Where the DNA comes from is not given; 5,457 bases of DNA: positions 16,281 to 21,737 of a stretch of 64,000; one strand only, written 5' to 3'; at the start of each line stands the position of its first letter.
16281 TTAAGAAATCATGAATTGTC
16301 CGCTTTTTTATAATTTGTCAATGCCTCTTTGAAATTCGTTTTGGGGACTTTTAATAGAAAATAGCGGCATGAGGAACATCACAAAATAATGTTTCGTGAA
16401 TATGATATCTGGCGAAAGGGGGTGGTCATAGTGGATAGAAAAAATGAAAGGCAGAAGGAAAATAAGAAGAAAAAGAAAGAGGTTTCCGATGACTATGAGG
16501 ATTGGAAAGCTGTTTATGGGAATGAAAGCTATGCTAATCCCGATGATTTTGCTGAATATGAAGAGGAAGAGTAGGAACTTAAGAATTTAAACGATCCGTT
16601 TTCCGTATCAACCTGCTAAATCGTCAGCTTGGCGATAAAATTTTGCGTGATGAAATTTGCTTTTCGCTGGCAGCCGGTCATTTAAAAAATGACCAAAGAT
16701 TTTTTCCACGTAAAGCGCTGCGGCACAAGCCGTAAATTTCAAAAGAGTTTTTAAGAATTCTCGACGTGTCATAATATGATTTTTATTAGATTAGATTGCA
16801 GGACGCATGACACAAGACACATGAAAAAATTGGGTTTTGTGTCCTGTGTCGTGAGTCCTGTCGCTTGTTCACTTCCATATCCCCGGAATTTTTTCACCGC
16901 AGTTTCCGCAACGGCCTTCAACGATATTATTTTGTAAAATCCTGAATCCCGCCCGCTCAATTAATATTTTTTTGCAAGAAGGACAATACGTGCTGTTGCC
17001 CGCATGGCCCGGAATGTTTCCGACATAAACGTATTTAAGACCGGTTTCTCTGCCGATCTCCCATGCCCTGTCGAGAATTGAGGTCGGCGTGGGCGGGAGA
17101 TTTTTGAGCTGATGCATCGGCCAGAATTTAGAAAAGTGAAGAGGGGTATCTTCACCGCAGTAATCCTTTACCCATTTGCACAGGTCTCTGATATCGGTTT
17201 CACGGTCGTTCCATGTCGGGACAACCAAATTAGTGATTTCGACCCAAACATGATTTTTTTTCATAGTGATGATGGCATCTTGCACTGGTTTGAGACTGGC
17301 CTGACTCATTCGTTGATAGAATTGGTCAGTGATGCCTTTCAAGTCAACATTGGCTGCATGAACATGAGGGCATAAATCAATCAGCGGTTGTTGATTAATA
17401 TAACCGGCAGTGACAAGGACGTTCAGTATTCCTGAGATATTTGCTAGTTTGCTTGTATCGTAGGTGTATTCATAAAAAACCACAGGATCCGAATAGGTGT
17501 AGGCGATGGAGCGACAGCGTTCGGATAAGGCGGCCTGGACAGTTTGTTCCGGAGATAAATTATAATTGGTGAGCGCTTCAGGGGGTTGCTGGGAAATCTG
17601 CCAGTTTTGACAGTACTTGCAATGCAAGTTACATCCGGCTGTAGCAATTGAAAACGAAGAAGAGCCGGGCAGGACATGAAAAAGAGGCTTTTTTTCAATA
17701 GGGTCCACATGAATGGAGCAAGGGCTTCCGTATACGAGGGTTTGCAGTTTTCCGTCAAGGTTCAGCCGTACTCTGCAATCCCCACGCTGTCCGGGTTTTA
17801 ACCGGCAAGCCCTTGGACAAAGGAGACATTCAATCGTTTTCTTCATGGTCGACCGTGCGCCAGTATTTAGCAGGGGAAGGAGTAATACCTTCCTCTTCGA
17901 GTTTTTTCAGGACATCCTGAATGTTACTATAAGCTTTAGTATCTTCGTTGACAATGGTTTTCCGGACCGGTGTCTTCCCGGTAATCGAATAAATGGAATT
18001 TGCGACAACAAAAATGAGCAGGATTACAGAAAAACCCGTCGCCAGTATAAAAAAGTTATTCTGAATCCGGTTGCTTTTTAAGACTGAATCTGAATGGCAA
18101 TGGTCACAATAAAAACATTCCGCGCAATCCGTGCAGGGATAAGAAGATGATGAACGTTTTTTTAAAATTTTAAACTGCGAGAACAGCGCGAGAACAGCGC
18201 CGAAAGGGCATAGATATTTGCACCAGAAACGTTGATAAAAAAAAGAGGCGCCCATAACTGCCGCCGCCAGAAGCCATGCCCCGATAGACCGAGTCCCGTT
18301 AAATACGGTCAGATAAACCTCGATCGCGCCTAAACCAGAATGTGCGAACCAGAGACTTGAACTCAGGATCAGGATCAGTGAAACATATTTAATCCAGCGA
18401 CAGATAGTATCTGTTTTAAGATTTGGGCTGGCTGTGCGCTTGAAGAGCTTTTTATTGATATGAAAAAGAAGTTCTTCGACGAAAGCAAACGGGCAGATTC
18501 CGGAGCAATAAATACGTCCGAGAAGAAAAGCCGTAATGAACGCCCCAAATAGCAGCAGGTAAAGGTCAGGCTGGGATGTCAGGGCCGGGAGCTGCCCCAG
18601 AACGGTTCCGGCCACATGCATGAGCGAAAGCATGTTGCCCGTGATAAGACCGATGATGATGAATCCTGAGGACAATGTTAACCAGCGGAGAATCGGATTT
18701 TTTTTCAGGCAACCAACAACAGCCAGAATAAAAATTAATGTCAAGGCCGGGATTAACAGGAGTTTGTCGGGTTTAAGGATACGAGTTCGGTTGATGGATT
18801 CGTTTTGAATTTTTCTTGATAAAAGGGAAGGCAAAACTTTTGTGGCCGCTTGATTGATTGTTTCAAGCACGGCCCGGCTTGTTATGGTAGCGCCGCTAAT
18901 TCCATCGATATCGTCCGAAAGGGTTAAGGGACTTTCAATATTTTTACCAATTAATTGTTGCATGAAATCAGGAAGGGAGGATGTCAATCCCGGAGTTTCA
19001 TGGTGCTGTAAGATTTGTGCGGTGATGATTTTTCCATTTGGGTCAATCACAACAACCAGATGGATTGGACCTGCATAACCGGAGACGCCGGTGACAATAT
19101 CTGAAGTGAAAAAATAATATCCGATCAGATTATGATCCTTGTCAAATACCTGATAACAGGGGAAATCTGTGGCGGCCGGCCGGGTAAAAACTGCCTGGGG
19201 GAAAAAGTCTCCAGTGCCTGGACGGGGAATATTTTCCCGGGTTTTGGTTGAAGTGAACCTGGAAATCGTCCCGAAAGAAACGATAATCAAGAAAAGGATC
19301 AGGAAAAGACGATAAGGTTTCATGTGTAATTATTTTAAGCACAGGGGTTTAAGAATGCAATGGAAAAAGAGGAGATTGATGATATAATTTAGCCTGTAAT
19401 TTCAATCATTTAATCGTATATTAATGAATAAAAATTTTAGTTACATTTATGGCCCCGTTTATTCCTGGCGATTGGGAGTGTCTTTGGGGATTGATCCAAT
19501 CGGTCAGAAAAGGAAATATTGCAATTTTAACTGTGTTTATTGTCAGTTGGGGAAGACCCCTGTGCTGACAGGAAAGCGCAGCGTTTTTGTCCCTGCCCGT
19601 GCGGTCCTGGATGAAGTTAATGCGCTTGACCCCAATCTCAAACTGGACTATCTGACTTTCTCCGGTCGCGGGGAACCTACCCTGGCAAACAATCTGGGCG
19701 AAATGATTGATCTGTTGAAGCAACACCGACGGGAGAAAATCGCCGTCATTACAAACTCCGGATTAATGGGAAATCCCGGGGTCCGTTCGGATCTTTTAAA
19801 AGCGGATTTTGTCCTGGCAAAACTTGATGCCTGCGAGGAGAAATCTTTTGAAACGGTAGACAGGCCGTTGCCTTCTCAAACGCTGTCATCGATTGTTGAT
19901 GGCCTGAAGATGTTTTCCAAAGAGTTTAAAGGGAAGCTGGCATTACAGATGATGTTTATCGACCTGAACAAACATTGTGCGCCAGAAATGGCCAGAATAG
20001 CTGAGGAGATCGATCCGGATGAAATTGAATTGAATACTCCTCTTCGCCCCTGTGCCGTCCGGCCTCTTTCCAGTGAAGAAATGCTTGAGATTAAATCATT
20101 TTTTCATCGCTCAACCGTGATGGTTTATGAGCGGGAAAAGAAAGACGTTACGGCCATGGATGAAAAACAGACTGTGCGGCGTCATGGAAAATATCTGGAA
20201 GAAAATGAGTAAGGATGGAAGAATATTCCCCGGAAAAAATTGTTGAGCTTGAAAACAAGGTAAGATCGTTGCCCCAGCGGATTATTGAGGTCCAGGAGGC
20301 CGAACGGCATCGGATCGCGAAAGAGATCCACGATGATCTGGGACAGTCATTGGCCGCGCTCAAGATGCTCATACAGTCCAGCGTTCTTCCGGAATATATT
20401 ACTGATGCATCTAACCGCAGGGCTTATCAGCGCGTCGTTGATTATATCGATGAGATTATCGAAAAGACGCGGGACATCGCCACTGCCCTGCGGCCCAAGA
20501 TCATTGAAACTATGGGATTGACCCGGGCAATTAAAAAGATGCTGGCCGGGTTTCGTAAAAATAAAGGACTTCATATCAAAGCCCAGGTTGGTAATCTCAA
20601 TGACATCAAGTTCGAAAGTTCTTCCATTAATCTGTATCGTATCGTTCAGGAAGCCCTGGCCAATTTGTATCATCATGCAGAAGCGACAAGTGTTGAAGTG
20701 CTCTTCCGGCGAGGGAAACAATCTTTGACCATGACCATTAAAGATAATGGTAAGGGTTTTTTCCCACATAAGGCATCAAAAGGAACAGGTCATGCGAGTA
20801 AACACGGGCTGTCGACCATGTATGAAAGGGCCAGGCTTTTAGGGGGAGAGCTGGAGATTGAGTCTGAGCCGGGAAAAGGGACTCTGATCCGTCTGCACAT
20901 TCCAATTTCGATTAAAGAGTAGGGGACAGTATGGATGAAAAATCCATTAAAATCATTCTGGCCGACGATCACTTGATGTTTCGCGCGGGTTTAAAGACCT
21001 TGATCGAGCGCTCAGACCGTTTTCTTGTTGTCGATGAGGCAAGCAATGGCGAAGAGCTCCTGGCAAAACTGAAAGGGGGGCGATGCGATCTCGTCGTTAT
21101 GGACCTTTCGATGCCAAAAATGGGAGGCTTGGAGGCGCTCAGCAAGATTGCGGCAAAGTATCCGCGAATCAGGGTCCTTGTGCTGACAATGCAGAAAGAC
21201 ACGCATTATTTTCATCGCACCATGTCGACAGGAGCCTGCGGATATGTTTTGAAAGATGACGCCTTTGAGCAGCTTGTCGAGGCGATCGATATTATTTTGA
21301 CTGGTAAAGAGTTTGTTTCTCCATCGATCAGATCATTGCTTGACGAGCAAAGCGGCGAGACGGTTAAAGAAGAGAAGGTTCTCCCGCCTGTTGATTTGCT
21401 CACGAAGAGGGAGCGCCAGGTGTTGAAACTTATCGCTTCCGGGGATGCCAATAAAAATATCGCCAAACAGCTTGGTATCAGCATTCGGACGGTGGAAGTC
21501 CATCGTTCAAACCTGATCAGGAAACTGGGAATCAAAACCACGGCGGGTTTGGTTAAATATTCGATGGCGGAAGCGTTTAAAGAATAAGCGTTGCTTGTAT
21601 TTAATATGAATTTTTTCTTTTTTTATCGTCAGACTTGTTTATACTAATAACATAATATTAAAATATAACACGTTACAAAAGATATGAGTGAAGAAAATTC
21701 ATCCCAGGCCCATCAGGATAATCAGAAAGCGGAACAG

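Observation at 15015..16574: Duplicated conserved leader plus small acidic Tyr-rich protein module flanking a membrane/coiled-coil protein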

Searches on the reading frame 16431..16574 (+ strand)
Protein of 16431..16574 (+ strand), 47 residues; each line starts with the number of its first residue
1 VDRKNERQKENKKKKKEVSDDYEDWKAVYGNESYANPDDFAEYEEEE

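Call 7: search_protein_families(library=pfam, proteins=[window:16431-16574:+], max_evalue=1)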
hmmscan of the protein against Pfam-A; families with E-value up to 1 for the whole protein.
window:16431-16574:+ (47 aa): 0 families

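Call 8: search_protein_families(library=ncbifam, proteins=[window:16431-16574:+], max_evalue=1)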
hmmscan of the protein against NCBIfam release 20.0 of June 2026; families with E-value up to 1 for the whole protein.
window:16431-16574:+ (47 aa): 1 family
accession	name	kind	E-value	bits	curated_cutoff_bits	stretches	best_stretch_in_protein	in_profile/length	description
NF000446.2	blaCIA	exception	0.22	10.4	640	1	13-36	157-180/292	CIA family extended-spectrum class A beta-lactamase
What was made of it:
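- On Dehydrin, LEA and other Pfam families (small proteins): The only NCBIfam hit is a chance one to a beta-lactamase model (E 0.22, call 8).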

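Call 41: find_homologous_proteins(query=window:16431-16571:+, max_evalue=10)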
Query seq(47 aa) (47 aa): 1 proteins with E <= 10 among 1 candidates.
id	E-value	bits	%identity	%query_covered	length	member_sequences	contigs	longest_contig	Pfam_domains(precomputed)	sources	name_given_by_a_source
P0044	3.7e-21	90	100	100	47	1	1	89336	-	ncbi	ncbi:MAG: hypothetical protein AB1650_07345 [Candidatus Omnitrophota bacterium]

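Call 75: search_protein_families(library=padloc, proteins=[window:16431-16574:+], max_evalue=0.1)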
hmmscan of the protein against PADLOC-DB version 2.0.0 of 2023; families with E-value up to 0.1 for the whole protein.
window:16431-16574:+ (47 aa): 0 families

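Call 76: search_protein_families(library=phrogs, proteins=[window:16431-16574:+], max_evalue=0.1)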
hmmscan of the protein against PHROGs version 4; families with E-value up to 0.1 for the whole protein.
window:16431-16574:+ (47 aa): 0 families

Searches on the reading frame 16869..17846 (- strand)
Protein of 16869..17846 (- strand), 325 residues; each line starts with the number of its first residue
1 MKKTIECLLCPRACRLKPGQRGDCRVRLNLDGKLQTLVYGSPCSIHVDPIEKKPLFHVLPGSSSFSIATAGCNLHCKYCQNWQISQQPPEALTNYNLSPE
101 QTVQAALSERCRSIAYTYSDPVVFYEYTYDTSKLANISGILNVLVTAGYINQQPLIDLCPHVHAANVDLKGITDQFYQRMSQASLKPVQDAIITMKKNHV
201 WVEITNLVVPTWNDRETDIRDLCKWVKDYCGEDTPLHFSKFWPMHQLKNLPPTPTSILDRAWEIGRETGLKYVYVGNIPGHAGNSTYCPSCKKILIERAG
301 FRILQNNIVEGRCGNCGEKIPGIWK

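Call 7: search_protein_families(library=pfam, proteins=[window:16869-17846:-], max_evalue=1)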
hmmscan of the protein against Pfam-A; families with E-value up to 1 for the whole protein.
window:16869-17846:- (325 aa): 5 families
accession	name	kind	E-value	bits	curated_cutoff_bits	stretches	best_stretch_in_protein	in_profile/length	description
PF04055.27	Radical_SAM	-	1.2e-14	55.2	29.5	1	68-220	3-163/166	Radical SAM superfamily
PF13353.11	Fer4_12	-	0.049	14.4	22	1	67-97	10-40/137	4Fe-4S single cluster domain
PF24230.1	Phage_zn_bind_6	-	0.085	13.5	27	1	43-82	21-59/71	Phage zinc binding domain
PF06750.18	A24_N_bact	-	0.097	13.2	23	1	285-321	27-63/84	Bacterial Peptidase A24 N-terminal domain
PF05923.17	APC_r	-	0.12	12.7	19.9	1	227-240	4-17/24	APC repeat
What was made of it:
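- Radical SAM genes lie at 16869-17846 and 19424-20212 (call 7).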

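Call 79: search_protein_families(library=ncbifam, proteins=[window:16869-17846:-], max_evalue=0.00001)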
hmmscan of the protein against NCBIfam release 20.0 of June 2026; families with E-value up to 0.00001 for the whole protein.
window:16869-17846:- (325 aa): 8 families
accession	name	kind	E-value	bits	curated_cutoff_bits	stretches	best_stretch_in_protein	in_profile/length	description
TIGR04337.1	AmmeMemoSam_rS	hypoth_equivalog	6.2e-112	373.9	220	1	3-324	10-333/349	AmmeMemoRadiSam system radical SAM enzyme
TIGR02493.1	PFLA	equivalog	4e-12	46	231.75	1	65-229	18-186/235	pyruvate formate-lyase-activating protein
TIGR04041.1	activase_YjjW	hypoth_equivalog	3e-10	40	250.2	1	139-241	137-238/276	YjjW family glycine radical enzyme activase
NF048010.1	SfplDhtActHpsHDes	equivalog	7.3e-09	34.9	430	1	120-230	141-253/298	(2S)-3-sulfopropanediol dehydratase activating enzyme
NF008356.0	PRK11145.1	equivalog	2.8e-08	33.3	375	1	65-229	23-191/246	pyruvate formate lyase 1-activating protein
TIGR02495.1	NrdG2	equivalog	9.1e-08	31.7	131.15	1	60-228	14-182/193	anaerobic ribonucleoside-triphosphate reductase activating protein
TIGR02666.1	moaA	equivalog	3.5e-07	29.5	284.05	1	69-228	17-182/336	GTP 3',8-cyclase MoaA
TIGR02494.1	PFLE_PFLC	subfamily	4.4e-06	26.2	174.35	0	121-237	134-250/293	glycyl-radical enzyme activating protein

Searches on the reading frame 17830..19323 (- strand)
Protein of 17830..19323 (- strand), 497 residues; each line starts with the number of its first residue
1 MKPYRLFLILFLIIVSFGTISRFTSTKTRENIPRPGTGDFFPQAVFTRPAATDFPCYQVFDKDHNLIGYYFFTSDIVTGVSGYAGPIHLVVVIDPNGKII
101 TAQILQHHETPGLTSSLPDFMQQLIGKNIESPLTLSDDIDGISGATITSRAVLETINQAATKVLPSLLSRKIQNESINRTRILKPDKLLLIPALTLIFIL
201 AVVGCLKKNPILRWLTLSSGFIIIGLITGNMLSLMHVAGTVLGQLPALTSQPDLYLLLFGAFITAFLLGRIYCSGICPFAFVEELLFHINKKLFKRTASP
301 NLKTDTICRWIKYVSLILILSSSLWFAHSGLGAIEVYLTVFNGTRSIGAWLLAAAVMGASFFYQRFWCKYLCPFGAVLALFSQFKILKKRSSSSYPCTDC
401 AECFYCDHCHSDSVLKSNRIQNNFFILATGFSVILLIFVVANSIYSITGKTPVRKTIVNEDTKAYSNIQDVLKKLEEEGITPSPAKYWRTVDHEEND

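Call 7: search_protein_families(library=pfam, proteins=[window:17830-19323:-], max_evalue=1)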
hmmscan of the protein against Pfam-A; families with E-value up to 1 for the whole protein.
window:17830-19323:- (497 aa): 3 families
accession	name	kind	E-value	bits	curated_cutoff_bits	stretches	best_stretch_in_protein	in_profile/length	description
PF04205.19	FMN_bind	-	8.7e-19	68.4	22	1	82-160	1-76/77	FMN-binding domain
PF12801.12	Fer4_5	-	3e-15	56.4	22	2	254-293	5-45/48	4Fe-4S binding domain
PF13751.12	DDE_Tnp_1_6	-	0.062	14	25.1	1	387-414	20-47/125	Transposase DDE domain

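Call 79: search_protein_families(library=ncbifam, proteins=[window:17830-19323:-], max_evalue=0.00001)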
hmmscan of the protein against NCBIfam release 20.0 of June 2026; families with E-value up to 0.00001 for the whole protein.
window:17830-19323:- (497 aa): 7 families
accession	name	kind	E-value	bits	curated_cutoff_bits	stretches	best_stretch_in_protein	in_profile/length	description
NF046105.1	TransRegNosR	equivalog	2.8e-28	98.6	1000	2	31-167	15-161/680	transcriptional regulator NosR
TIGR02163.1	napH_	subfamily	5.3e-18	65.5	213.05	1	244-420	50-224/255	NapH/MauN family ferredoxin-type protein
TIGR01947.1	rnfG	subfamily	6.5e-18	65.5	102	1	78-160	89-182/187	RnfABCDGE type electron transport complex subunit G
NF007013.0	PRK09477.1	equivalog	1.3e-14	54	234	1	257-418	85-245/286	quinol dehydrogenase ferredoxin subunit NapH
NF041840.1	rnfG_Methano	equivalog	8.7e-14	51.5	230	1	57-162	78-183/189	Rnf electron transport complex subunit RnfG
NF002519.0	PRK01908.1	equivalog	8e-12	45.2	178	1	81-163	99-192/209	electron transport complex subunit RsxG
NF045876.1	RnfG_DVU2794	exception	1.1e-11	44.6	205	1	81-161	92-177/190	RnfABCDGE type electron transport complex subunit G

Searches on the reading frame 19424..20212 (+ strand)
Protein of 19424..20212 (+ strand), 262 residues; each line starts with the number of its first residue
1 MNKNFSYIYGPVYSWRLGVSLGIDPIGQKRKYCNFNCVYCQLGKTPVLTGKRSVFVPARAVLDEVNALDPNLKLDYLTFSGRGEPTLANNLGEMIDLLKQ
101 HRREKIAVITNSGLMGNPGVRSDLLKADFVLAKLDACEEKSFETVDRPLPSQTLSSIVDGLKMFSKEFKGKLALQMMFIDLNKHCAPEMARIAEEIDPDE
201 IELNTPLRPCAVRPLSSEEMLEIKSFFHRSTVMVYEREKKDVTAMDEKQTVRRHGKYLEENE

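Call 58: search_protein_families(library=pfam, proteins=[window:19424-20212:+], max_evalue=0.001)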
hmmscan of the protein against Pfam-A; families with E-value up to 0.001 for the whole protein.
window:19424-20212:+ (262 aa): 1 family
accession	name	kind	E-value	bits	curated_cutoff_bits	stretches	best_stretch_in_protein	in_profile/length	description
PF04055.27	Radical_SAM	-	1.2e-11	45.5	29.5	1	32-190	6-163/166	Radical SAM superfamily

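Call 79: search_protein_families(library=ncbifam, proteins=[window:19424-20212:+], max_evalue=0.00001)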
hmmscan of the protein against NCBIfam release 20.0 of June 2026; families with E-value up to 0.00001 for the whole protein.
window:19424-20212:+ (262 aa): 5 families
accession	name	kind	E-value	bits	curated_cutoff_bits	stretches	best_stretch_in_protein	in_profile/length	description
TIGR04317.1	W_rSAM_matur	equivalog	1.4e-09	37.5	380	1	31-202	12-180/349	tungsten cofactor oxidoreductase radical SAM maturase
TIGR02668.1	moaA_archaeal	equivalog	3e-08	33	325.25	1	31-203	18-183/303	GTP 3',8-cyclase MoaA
TIGR03972.1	rSAM_TYW1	equivalog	1.4e-07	30.9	317.95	1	76-205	121-247/297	4-demethylwyosine synthase TYW1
NF001199.0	PRK00164.2-1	equivalog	1.3e-06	27.8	231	1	31-195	20-177/308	GTP 3',8-cyclase MoaA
TIGR02666.1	moaA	equivalog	4.6e-06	25.8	284.05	1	32-194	19-181/336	GTP 3',8-cyclase MoaA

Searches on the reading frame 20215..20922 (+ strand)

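Call 58: search_protein_families(library=pfam, proteins=[window:20215-20922:+], max_evalue=0.001)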
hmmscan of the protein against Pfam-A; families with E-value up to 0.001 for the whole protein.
window:20215-20922:+ (235 aa): 3 families
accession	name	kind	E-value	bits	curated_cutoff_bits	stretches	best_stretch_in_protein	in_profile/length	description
PF02518.31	HATPase_c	-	3.7e-14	53.5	26.4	1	138-231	4-109/111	Histidine kinase-, DNA gyrase B-, and HSP90-like ATPase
PF07730.19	HisKA_3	-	1e-11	45.6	24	1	30-95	1-66/68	Histidine kinase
PF13581.12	HATPase_c_2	-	2e-06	28.2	27.4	1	143-192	35-88/127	Histidine kinase-like ATPase domain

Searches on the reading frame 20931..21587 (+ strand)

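Call 58: search_protein_families(library=pfam, proteins=[window:20931-21587:+], max_evalue=0.001)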
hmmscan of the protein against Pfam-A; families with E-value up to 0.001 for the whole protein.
window:20931-21587:+ (218 aa): 3 families
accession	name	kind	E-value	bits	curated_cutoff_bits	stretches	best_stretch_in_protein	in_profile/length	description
PF00072.30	Response_reg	-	4.4e-27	94.9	30.2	1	8-119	1-110/111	Response regulator receiver domain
PF00196.25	GerE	-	4.5e-20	71.5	23.5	1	156-209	2-55/57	Bacterial regulatory proteins, luxR family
PF08281.18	Sigma70_r4_2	-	0.00015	21.8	25.7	1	156-194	10-49/54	Sigma-70, region 4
